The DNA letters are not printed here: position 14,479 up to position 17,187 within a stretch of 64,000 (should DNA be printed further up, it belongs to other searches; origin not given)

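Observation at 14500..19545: Low-GC island: two tandem paralogous ~800-aa polytopic membrane proteins of unknown function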

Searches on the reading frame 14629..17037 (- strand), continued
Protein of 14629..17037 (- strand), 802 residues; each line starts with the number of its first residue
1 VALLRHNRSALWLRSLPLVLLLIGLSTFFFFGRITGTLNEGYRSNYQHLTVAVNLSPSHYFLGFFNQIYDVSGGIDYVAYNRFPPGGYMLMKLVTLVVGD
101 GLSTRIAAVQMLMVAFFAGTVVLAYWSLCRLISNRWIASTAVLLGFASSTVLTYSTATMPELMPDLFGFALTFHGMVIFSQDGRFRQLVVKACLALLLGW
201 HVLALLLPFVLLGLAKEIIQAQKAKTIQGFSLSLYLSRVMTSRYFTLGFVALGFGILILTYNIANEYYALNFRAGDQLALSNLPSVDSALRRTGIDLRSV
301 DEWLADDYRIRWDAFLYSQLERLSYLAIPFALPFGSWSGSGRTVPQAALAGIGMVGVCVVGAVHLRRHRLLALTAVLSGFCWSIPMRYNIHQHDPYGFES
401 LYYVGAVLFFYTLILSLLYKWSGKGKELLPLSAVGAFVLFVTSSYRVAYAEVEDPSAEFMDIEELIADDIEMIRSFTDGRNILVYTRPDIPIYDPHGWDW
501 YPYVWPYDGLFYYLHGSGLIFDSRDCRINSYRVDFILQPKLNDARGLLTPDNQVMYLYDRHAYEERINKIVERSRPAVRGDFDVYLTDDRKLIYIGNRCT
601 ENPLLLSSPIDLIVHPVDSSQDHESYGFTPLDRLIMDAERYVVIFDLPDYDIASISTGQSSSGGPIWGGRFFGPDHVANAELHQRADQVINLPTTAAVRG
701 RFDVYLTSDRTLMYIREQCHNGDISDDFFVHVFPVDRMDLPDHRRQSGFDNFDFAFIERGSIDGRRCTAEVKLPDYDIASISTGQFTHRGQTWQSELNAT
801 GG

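Call 35: predict_structure(alignment_id=A1)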
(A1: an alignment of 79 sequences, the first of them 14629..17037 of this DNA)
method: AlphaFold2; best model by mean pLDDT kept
length: 802 residues; sequences in the alignment: 79
mean_pLDDT: 85.0   pTM: 0.81
mean pLDDT of the five models: 85.0, 83.2, 83.1, 82.7, 81.5
residues with pLDDT >= 90: 408; 70-90: 280; 50-70: 85; < 50: 29
segments of 3 or more residues with pLDDT < 50: 1-5, 336-340, 488-495, 497-505
pLDDT, mean of each block of 10 residues (from residue 1): 55 90 93 77 79 83 73 66 81 90 91 96 97 95 94 91 95 98 97 95 95 95 80 87 96 93 84 77 80 65 60 88 88 52 74 95 92 95 80 64 95 94 85 95 90 67 84 89 67 45 55 83 62 83 87 90 89 91 93 86 77 92 88 77 91 95 89 95 93 81 91 94 95 94 90 94 94 93 91 87 50
secondary structure, 60 per line:
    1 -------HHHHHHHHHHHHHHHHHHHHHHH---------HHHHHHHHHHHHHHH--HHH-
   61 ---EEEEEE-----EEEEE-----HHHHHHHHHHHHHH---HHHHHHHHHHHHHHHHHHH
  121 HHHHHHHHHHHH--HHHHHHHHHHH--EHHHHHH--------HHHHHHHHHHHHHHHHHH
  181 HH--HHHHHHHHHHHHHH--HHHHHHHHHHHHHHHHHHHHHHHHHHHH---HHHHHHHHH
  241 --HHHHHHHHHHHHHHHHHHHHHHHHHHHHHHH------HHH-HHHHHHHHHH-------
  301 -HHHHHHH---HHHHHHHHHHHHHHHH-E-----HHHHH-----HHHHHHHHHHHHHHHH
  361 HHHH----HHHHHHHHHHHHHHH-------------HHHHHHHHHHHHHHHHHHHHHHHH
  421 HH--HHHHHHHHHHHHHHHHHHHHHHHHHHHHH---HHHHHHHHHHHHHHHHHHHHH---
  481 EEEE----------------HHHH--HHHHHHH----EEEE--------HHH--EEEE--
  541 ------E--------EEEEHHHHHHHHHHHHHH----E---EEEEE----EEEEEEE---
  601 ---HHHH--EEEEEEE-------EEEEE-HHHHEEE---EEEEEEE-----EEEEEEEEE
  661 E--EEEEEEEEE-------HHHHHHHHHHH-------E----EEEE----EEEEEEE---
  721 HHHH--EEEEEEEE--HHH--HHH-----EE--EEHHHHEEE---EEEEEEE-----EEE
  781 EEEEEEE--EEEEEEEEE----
elements in order (helices of 4 or more, strands of 3 or more residues): H8-30 H40-54 E64-69 E75-79 H85-98 H102-132 H135-145 H149-154 H163-182 H185-198 H201-228 H232-240 H243-273 H284-293 H302-308 H312-327 H335-339 H345-364 H369-383 H397-422 H425-453 H457-477 E481-484 H501-504 H507-513 E518-521 E535-538 E556-559 H560-573 E582-586 E591-597 H604-607 E610-616 E624-628 H630-633 E634-636 E640-646 E652-661 E664-672 H680-690 E703-706 E711-717 H721-724 E727-734 H756-759 E760-762 E766-772 E778-787 E790-798
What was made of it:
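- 14629..17037 (-): FamA (802 aa). It has a GT-C-fold membrane domain (about residues 8-477, predicted 11 TM, N-terminus in), an alpha/beta domain (481-573) and two copies of a novel beta-sandwich module (about 575-672 and 695-798). AF2 model with pLDDT 85 and pTM 0.81 (call 35).
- On GT-C glycosyltransferase superfamily (fold level): AF2 model with pLDDT 85 (call 35).
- Checked: The model has a helical membrane domain at residues 8-477 and a beta-rich domain at 481-798 (call 35).
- Fold: the AF2 model has pLDDT 85 and pTM 0.81 (call 35).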

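Call 37: fold_search(model_id=the predicted structure, library=pdb)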
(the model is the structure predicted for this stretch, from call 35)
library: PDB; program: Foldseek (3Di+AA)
matches with E <= 10: 735; with E <= 0.001: 11
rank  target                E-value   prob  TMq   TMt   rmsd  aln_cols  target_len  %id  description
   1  8pn9_A                1.7e-06  1.00  0.37  0.43  13.5       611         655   14  Structure of human oligosaccharyltransferase OST-A complex bound to NGI-1 (released 2024-05-08)
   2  5gmy_A                1.1e-05  1.00  0.32  0.30  24.4       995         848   10  Crystal structure of the Archaeoglobus fulgidus oligosaccharyltransferase (O29867_ARCFU) tethered with an acceptor pep (released 2017-02-01)
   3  6gxc_A                1.8e-05  1.00  0.33  0.37  10.8       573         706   11  Bacterial oligosaccharyltransferase PglB in complex with an inhibitory peptide and a reactive lipid-linked oligosaccha (released 2018-11-14)
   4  3wak                  3.9e-05  1.00  0.35  0.33  19.0       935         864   10  Crystal structure of the Archaeoglobus fulgidus oligosaccharyltransferase (O29867_ARCFU) in the apo form (released 2013-10-30)
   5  5ogl_A                5.9e-05  1.00  0.33  0.36  11.0       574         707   12  Structure of bacterial oligosaccharyltransferase PglB in complex with an acceptor peptide and an lipid-linked oligosac (released 2017-10-25)
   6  7oci_F                8.0e-05  1.00  0.36  0.43  11.4       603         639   13  Cryo-EM structure of yeast Ost6p containing oligosaccharyltransferase complex (released 2022-02-16)
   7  8agb_A                1.0e-04  1.00  0.34  0.41  12.3       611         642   12  Structure of yeast oligosaccharylransferase complex with lipid-linked oligosaccharide bound (released 2022-12-07)
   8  3jvf_C                1.5e-04  1.00  0.09  0.24  17.8       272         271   10  Crystal structure of an Interleukin-17 receptor complex (released 2009-10-20)
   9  4hsa_C                4.1e-04  1.00  0.09  0.23  17.6       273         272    8  Structure of interleukin 17a in complex with il17ra receptor (released 2013-05-22)
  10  7bvh_A                6.1e-04  1.00  0.29  0.24  21.6       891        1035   11  Crystal structure of arabinosyltransferase EmbC2-AcpM2 complex from Mycobacterium smegmatis complexed with di-arabinos (released 2020-04-29)
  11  3rce_A                7.6e-04  1.00  0.32  0.36  10.0       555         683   12  Bacterial oligosaccharyltransferase PglB (released 2011-06-15)
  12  7zli_A                1.1e-03  1.00  0.31  0.37  13.4       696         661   11  Cryo-EM structure of C-mannosyltransferase CeDPY19, in complex with Dol25-P-Man and bound to CMT2-Fab and anti-Fab nan (released 2023-01-11)
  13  8if8_B                1.3e-03  1.00  0.29  0.36  14.9       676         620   12  Arabinosyltransferase AftA (released 2023-05-31)
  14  5utk_A                1.3e-03  0.99  0.08  0.19  16.0       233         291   13  Crystal structure of the membrane proximal three fibronectin type III (FNIII) domains of Tie2 (Tie2[FNIIIa-c]) (released 2017-04-12)
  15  5f15                  2.2e-03  1.00  0.37  0.52   7.5       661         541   10  Crystal Structure of ArnT from Cupriavidus metallidurans bound to Undecaprenyl phosphate (released 2016-02-17)
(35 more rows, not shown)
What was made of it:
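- On GT-C glycosyltransferase superfamily (fold level): The Foldseek top hits are STT3, AglB, PglB, EmbC, DPY19, AftA, ArnT and Pmt4 (call 37).
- Foldseek agrees (call 37).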

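Call 59: search_protein_families(library=pfam, alignment_id=A4, max_evalue=0.00001)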
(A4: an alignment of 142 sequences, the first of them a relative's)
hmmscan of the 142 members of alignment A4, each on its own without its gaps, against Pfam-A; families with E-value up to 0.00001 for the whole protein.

A. member 1, L003:6304-7968:+ (554 aa): 1 family
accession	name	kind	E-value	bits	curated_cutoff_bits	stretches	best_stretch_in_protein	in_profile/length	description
PF01144.29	CoA_trans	-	8.9e-06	25.7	23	0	394-507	105-213/217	Coenzyme A transferase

B. families by the number of members that match (of 142 scanned): 164 families (the first 25 are shown)
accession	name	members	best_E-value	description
PF00535.33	Glycos_transf_2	5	2.7e-38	Glycosyl transferase family 2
PF00296.26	Bac_luciferase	4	2.8e-66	Luciferase-like monooxygenase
PF13173.12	AAA_14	3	1.1e-27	AAA domain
PF13641.12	Glyco_tranf_2_3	3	1.1e-13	Glycosyltransferase like family 2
PF05690.20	ThiG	2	4.5e-108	Thiazole biosynthesis protein ThiG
PF13635.12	DUF4143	2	5.1e-44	Domain of unknown function (DUF4143)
PF20091.5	Abhydrolase_10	2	1.8e-42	Alpha/beta hydrolase domain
PF01925.25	TauE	2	1.1e-35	Sulfite exporter TauE/SafE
PF00892.27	EamA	2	3e-30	EamA-like transporter family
PF01609.27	DDE_Tnp_1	2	2.4e-28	Transposase DDE domain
PF04909.20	Amidohydro_2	2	1.2e-25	Amidohydrolase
PF02537.21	CRCB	2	4.1e-25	CrcB-like protein, Camphor Resistance (CrcB)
PF20696.2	UbiD_C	2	5.8e-21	3-octaprenyl-4-hydroxybenzoate carboxy-lyase C-terminal domain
PF01842.31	ACT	2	1.3e-17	ACT domain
PF00731.26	AIRC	2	3.2e-16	AIR carboxylase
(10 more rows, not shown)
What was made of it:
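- GT2 is the commonest neighbour, at 5 of 142, which is what is expected if a common polyprenyl-P-sugar pool is used (call 59).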

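Call 66: find_encoding_contigs(protein=window:14629-17037:-, flank=3000, max_places=5)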
Protein window:14629-17037:- (802 aa): no gene with exactly this product is on record in the collection.

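Call 67: find_encoding_contigs(protein=P0001, flank=4000, max_places=5)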
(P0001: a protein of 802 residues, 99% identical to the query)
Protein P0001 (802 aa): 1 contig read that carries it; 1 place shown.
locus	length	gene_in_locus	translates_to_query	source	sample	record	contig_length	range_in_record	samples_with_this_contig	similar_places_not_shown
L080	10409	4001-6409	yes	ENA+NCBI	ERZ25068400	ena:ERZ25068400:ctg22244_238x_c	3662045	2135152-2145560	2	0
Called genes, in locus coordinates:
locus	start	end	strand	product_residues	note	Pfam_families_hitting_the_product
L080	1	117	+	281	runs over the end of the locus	PF01144:CoA_trans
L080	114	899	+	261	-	PF01144:CoA_trans (weak)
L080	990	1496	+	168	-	PF01451:LMWPc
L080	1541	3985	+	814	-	-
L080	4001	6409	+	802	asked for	-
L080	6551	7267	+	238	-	PF11716:MDMPI_N, PF07398:MDMPI_C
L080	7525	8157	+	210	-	-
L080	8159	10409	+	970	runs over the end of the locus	PF10101:DUF2339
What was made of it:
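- Checked: The public gene call for this genome is also 814 aa (call 67).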

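Call 68: list_cluster_members(proteins=[P0001, P0010, P0089, P0003, P0006, P0055, P0116, P0108])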
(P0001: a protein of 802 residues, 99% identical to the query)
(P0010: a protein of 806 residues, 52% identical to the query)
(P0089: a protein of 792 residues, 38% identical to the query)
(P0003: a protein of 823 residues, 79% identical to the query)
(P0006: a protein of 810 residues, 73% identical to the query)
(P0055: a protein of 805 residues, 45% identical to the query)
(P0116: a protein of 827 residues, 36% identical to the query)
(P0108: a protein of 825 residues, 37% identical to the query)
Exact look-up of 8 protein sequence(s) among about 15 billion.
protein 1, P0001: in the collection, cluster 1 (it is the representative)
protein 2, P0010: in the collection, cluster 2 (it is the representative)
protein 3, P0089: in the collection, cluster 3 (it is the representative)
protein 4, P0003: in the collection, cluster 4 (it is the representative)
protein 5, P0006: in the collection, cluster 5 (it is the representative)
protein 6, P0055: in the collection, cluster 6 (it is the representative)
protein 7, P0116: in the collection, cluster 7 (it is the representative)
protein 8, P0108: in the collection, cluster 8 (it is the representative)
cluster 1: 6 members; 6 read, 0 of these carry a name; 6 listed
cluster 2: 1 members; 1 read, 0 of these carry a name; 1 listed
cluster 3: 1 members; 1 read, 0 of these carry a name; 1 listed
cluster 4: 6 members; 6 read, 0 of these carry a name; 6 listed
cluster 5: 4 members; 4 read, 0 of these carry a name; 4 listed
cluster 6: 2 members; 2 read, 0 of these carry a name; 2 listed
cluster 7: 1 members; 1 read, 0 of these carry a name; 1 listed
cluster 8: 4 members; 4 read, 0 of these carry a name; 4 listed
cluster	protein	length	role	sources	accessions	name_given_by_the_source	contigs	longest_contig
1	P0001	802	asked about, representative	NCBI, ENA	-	-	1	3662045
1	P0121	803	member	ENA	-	-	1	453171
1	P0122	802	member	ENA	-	-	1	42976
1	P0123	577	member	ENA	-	-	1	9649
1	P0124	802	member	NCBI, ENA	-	-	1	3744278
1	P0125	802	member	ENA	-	-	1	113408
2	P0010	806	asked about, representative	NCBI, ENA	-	-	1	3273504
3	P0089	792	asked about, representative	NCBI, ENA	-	-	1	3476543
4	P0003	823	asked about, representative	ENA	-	-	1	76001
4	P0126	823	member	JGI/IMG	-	-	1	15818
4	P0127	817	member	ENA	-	-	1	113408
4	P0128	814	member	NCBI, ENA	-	-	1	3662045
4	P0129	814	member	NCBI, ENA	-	-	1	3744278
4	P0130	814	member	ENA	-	-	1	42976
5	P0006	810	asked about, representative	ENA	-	-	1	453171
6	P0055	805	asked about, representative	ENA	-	-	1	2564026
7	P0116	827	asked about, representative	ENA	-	-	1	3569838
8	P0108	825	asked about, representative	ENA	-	-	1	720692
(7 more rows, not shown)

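Call 72: find_related_loci(query=A1, collection=viral_contigs, flank=8000)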
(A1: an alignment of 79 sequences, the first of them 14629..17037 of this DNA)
Query A1 (802 aa) in viral_contigs; peptide patterns used: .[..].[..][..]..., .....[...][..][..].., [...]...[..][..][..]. (x = any residue, [..] = any of these).
65 stretches matched a pattern, but none encodes a relative of the query by tblastn (E <= 1e-3).

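Call 73: search_dna_similar(query=window:14629-17037:-, collection=phages, mode=protein, max_evalue=0.001)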
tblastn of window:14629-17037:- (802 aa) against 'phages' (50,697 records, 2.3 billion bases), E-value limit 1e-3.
No match.
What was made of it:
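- On GtrII-type O-antigen glucosyltransferases (PF14264): No phage relatives (calls 72, 73).
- Closest known: Type-specific Gtr glucosyltransferases. Different: There is no phage association (calls 72, 73).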

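Call 74: search_dna_similar(query=window:14629-17037:-, collection=plasmids, mode=protein, max_evalue=0.001)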
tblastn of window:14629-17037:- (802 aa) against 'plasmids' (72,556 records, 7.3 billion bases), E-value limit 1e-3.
No match.
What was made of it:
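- There are no phage, IMG/VR or plasmid relatives (calls 72-74).
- Tried and rejected: No relative was found in IMG/VR, GenBank phages or PLSDB plasmids (calls 72-74), so a phage-borne, gtr-like origin is not supported.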

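Call 77: find_encoding_contigs(protein=P0055, flank=10000, max_places=2)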
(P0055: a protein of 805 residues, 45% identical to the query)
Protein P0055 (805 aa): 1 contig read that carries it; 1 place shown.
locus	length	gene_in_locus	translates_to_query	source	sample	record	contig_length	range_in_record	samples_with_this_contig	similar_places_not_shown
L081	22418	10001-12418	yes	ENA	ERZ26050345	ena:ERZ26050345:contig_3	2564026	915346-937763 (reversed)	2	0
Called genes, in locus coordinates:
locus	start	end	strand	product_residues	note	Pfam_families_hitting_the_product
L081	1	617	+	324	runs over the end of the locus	PF00528:BPD_transp_1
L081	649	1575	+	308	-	PF00528:BPD_transp_1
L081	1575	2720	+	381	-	PF00005:ABC_tran, PF08352:oligo_HPY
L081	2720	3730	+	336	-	PF00005:ABC_tran, PF13401:AAA_22 (faint), PF13304:AAA_21 (weak), PF08352:oligo_HPY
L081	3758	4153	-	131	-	-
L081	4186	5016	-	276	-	PF23441:SDR, PF00106:adh_short, PF01370:Epimerase (weak), PF08659:KR, PF13561:adh_short_C2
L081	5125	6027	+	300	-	PF01144:CoA_trans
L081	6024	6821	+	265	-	PF01144:CoA_trans (weak)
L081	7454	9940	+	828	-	-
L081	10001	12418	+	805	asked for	-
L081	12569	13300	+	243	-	PF11716:MDMPI_N, PF07398:MDMPI_C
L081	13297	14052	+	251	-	-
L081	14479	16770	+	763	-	PF10101:DUF2339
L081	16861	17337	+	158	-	-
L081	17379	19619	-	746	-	PF00270:DEAD, PF04851:ResIII, PF22527:DEXQc_Suv3, PF12029:DUF3516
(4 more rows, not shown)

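Call 78: find_encoding_contigs(protein=P0049, flank=10000, max_places=2)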
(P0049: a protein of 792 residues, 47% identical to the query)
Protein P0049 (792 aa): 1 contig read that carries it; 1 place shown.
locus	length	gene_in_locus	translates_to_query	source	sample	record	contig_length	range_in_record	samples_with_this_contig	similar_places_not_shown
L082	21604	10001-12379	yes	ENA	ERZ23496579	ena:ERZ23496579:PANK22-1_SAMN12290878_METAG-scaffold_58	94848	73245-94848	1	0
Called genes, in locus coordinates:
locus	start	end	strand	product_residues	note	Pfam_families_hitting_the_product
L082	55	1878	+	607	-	PF00496:SBP_bac_5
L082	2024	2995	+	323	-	PF00528:BPD_transp_1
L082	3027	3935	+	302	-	PF00528:BPD_transp_1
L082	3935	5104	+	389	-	PF00005:ABC_tran, PF08352:oligo_HPY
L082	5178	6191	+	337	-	PF00005:ABC_tran, PF13401:AAA_22 (faint), PF13304:AAA_21 (weak), PF08352:oligo_HPY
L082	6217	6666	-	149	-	-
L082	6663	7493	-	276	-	PF23441:SDR, PF00106:adh_short, PF01370:Epimerase (weak), PF08659:KR, PF13561:adh_short_C2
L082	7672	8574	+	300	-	PF01144:CoA_trans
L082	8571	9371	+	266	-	PF01144:CoA_trans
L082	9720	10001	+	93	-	-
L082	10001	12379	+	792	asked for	-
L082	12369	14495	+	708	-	-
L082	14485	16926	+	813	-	-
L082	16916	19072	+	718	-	-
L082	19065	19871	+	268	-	-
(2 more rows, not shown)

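Call 86: search_protein_representatives(alignment_id=A1)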
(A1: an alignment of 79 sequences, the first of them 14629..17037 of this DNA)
Query: 79 sequences, 798 profile positions. Proteins with E-value up to 0.001 (for the whole library): 2850; up to 1e-10: 2347; up to 1e-30: 1179. The best 150 are listed.
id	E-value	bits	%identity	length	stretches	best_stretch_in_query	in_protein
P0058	0.0e+00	1169.9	-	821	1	9-796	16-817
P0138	0.0e+00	1074.4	-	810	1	5-796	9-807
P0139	0.0e+00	1045.3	-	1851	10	697-793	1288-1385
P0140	0.0e+00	1037.8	-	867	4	51-548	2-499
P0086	1.5e-285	965.7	-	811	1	15-796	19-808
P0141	4.0e-278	941.1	-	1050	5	11-579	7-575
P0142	4.8e-277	937.6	-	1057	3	18-794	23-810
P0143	2.3e-272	922.1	-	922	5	8-422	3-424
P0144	3.3e-267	905.0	-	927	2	9-797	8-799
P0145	5.3e-266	901.0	-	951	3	74-793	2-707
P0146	1.2e-260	883.3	-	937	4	16-549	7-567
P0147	4.0e-252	855.1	-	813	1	9-797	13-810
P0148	8.0e-252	854.1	-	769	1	26-793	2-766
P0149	1.0e-246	837.2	-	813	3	11-563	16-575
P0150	1.3e-243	827.0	-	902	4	18-573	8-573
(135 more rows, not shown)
